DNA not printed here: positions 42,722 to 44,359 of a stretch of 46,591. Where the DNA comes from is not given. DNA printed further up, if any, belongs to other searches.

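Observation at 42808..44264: Textbook attC-like fold and complementary cassette ends: a lone integron-type gene cassette with no integrase in view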

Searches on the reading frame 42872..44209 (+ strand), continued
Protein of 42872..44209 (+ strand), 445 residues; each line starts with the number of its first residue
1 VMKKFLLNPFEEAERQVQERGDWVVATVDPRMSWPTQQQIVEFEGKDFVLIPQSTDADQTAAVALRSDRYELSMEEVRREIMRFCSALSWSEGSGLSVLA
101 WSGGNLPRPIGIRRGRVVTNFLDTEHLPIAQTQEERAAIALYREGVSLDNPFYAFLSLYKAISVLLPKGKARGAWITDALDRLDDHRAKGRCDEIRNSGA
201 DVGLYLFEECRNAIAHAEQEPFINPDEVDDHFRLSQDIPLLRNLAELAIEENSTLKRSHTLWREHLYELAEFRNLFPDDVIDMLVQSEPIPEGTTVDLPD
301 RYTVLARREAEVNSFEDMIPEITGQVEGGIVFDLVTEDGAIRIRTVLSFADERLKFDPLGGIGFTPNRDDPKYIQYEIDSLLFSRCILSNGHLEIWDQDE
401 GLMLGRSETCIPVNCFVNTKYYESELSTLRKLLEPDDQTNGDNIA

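Call 50: find_encoding_contigs(protein=P0007, flank=6000, max_places=2)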
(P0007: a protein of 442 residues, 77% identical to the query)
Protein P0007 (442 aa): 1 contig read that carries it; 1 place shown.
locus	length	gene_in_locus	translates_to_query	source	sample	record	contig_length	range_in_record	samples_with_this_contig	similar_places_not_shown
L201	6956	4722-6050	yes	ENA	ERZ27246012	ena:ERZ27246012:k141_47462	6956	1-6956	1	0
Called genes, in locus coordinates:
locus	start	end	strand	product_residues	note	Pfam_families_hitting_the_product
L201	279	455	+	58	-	-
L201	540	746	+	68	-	-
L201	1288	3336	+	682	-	PF09250:Prim-Pol, PF08707:PriCT_2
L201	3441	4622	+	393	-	PF13356:Arm-DNA-bind_3, PF13102:Phage_int_SAM_5 (weak), PF14659:Phage_int_SAM_3 (faint), PF00589:Phage_integrase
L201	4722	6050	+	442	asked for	PF17419:MauJ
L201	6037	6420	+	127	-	-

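Call 73: predict_structure(alignment_id=A1)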
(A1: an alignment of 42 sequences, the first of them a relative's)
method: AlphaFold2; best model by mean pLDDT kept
length: 444 residues; sequences in the alignment: 42
mean_pLDDT: 89.6   pTM: 0.85
mean pLDDT of the five models: 89.6, 89.0, 88.7, 88.2, 87.9
residues with pLDDT >= 90: 306; 70-90: 111; 50-70: 17; < 50: 10
segments of 3 or more residues with pLDDT < 50: 436-444
pLDDT, mean of each block of 10 residues (from residue 1): 83 91 93 90 94 75 96 97 96 90 75 63 87 98 94 96 95 95 96 93 88 74 81 93 98 92 89 93 94 89 93 95 93 95 96 93 93 95 94 93 91 84 96 62 40
secondary structure, 60 per line:
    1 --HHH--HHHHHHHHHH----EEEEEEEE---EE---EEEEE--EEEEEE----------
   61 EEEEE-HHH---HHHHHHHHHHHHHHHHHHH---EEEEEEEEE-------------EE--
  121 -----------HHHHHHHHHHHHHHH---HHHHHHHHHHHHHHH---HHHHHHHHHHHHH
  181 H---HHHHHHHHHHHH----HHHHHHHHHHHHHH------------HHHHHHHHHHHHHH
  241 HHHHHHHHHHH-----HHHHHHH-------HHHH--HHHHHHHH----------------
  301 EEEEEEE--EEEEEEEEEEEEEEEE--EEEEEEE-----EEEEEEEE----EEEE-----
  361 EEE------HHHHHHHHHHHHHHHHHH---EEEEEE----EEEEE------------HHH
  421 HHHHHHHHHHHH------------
elements in order: H8-17 E22-29 E38-42 E45-50 E61-65 H73-91 E95-103 H132-146 H150-164 H168-181 H185-196 H201-214 H227-251 H257-263 H271-274 H277-284 E301-307 E310-325 E328-334 E340-347 E352-355 E361-363 H370-387 E391-396 E401-405 H418-432

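Call 75: fold_search(model_id=the predicted structure, library=pdb)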
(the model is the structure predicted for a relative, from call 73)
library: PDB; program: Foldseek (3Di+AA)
matches with E <= 10: 582; with E <= 0.001: 0
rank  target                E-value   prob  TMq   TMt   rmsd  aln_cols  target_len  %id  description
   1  2dki                  4.6e-02  0.23  0.13  0.10  20.5       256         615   11  Crystal structure of 3-hydroxybenzoate hydroxylase from Comamonas testosteroni, under pressure of xenon gas (12 atm) (released 2006-10-24)
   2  8fox_A                5.1e-02  0.21  0.14  0.13  21.5       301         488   11  AbeH (Tryptophan-5-halogenase) (released 2023-08-30)
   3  4k5r_A                1.3e-01  0.10  0.11  0.10  21.9       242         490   15  The 2.0 angstrom crystal structure of MTMOIV, a baeyer-villiger monooxygenase from the mithramycin biosynthetic pathwa (released 2013-10-09)
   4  5tui_B                2.1e-01  0.11  0.12  0.14  19.2       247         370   11  Crystal structure of tetracycline destructase Tet(50) in complex with chlortetracycline (released 2017-05-10)
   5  4n9x                  2.5e-01  0.16  0.14  0.16  20.0       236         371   12  Crystal Structure of the OCTAPRENYL-METHYL-METHOXY-BENZQ MOLECULE from Erwina carotovora subsp. atroseptica strain SCRI  (released 2013-11-20)
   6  6u5b_g                2.5e-01  0.07  0.10  0.14  23.5       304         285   13  CryoEM Structure of Pyocin R2 - precontracted - baseplate (released 2020-04-15)
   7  6y1w_B                2.7e-01  0.14  0.14  0.13  21.3       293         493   12  Xcc4156, a flavin-dependent halogenase from Xanthomonas campestris (released 2020-06-17)
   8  7on9_D                2.9e-01  0.10  0.12  0.13  19.2       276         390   12  Crystal structure of para-hydroxybenzoate-3-hydroxylase PraI (released 2022-01-26)
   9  8h0m                  3.4e-01  0.11  0.14  0.15  20.3       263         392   11  Crystal structure of VioD (released 2023-04-12)
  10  6dll_B                3.4e-01  0.09  0.12  0.13  20.5       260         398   14  2.2 Angstrom Resolution Crystal Structure of P-Hydroxybenzoate Hydroxylase from Pseudomonas putida in Complex with FAD (released 2018-06-13)
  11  8vd8_A                4.0e-01  0.13  0.09  0.08  32.1       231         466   10  SaPI1 portal structure in mature capsids containing DNA (released 2024-01-10)
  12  1xke_MODEL_1_A        4.9e-01  0.08  0.09  0.19  14.3       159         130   11  Solution structure of the second Ran-binding domain from human RanBP2 (released 2005-04-19)
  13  8dr4_G                5.2e-01  0.05  0.07  0.10  17.5       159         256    8  Open state of RFC:PCNA bound to a 3' ss/dsDNA junction (DNA2) without NTD (released 2022-08-17)
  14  5tue_B                5.5e-01  0.09  0.13  0.15  18.6       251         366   10  Crystal structure of tetracycline destructase Tet(50) (released 2017-05-10)
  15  5iso_C                5.8e-01  0.02  0.10  0.10  22.6       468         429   10  STRUCTURE OF FULL LENGTH HUMAN AMPK (NON-PHOSPHORYLATED AT T-LOOP) IN COMPLEX WITH A SMALL MOLECULE ACTIVATOR, A BENZI (released 2017-03-29)
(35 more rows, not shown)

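Call 77: search_protein_families(library=phrogs, proteins=[window:42872-44209:+], max_evalue=0.01)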
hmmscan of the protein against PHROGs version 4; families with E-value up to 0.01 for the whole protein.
window:42872-44209:+ (445 aa): 0 families

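Call 78: fold_search(model_id=the predicted structure, library=viral)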
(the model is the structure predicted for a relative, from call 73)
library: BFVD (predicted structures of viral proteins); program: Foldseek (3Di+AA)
matches with E <= 10: 603; with E <= 0.001: 0
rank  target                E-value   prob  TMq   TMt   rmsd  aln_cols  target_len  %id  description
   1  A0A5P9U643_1          5.3e-02  0.12  0.14  0.08  21.2       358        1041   10  (no name in the UniProt tables at hand)
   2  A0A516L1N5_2          5.9e-02  0.06  0.10  0.05  37.1       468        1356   13  (no name in the UniProt tables at hand)
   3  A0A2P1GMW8            8.2e-02  0.09  0.10  0.17  18.7       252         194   11  Uncharacterized protein [Hainan oligodon formosanus arterivirus]
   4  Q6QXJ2                9.1e-02  0.08  0.13  0.12  18.8       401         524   12  ORF132 [Agrotis segetum granulosis virus]
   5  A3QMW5                9.6e-02  0.05  0.10  0.07  30.6       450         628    9  ORF150R [Cyprinid herpesvirus 3]
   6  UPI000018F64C         1.2e-01  0.20  0.16  0.17  13.1       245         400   10  (no name look-up for this kind of identifier)
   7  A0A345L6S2            1.7e-01  0.13  0.09  0.24  12.5       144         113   10  Lipoprotein [Serratia phage Scapp]
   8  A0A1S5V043            1.8e-01  0.11  0.10  0.20  15.4       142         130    9  (no name in the UniProt tables at hand)
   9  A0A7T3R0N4            2.0e-01  0.07  0.12  0.06  22.0       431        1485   10  Putative bunyavirus glycoprotein [Soybean thrips bunya-like virus 5]
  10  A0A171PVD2            2.5e-01  0.20  0.11  0.33  14.2       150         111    5  MoaF-like domain-containing protein [Heliothis virescens ascovirus 3f]
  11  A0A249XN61            2.5e-01  0.03  0.11  0.10  20.5       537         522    8  Minor tail protein [Arthrobacter phage GurgleFerb]
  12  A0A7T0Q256            3.0e-01  0.10  0.09  0.08  21.1       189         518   12  (no name in the UniProt tables at hand)
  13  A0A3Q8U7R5            3.0e-01  0.02  0.08  0.07  18.8       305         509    8  Putative BTB/POZ domain-containing protein [Megavirus baoshan]
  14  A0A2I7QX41            3.3e-01  0.11  0.11  0.19  19.3       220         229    9  (no name in the UniProt tables at hand)
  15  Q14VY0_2              3.5e-01  0.06  0.12  0.07  23.5       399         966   12  ORF126 [Ranid herpesvirus 2]
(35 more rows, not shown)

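Call 79: search_solved_structures(query=A1, max_evalue=10)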
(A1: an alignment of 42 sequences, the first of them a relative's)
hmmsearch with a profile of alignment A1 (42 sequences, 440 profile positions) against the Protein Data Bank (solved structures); distinct sequences matched with E-value up to 10: 0.
